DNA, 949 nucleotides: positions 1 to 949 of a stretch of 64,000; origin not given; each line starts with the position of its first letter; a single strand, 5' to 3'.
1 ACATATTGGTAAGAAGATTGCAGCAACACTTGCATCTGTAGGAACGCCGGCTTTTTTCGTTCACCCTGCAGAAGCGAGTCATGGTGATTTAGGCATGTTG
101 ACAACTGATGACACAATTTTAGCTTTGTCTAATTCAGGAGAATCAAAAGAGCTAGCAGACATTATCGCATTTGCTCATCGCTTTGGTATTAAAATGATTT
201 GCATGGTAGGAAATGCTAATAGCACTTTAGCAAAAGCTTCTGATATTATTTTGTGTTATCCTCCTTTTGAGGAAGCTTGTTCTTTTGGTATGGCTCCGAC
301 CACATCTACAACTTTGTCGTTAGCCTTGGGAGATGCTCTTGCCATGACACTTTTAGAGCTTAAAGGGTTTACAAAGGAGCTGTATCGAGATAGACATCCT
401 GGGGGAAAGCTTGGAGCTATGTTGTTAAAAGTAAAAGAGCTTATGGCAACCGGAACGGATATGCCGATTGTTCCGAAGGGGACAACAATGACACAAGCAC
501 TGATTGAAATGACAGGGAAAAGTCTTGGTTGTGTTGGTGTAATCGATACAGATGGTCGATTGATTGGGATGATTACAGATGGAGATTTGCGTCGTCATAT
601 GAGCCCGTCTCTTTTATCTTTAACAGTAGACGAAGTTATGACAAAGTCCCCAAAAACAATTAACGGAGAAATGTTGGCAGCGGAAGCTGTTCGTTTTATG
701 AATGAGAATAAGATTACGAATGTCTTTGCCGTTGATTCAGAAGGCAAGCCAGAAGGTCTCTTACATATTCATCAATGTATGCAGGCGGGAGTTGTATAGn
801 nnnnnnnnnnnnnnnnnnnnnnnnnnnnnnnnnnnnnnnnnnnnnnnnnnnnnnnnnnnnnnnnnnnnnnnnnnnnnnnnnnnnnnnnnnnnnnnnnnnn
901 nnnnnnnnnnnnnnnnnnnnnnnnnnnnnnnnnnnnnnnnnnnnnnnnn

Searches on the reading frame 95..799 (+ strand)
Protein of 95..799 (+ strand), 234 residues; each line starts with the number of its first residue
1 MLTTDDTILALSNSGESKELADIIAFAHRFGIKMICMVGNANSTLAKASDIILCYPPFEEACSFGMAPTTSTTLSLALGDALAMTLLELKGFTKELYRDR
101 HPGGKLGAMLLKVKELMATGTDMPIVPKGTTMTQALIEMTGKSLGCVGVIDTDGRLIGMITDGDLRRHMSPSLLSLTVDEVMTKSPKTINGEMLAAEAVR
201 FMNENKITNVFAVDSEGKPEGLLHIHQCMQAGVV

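Call 70: search_protein_families(library=pfam, proteins=[window:95-799:+], max_evalue=0.01)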
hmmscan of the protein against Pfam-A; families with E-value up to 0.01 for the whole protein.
window:95-799:+ (234 aa): 2 families
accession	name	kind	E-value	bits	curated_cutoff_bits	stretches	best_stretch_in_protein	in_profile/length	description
PF00571.33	CBS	-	3.3e-19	69.4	24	2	113-169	1-55/57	CBS domain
PF01380.27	SIS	-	9.3e-14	51.8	25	1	1-84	50-130/131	SIS domain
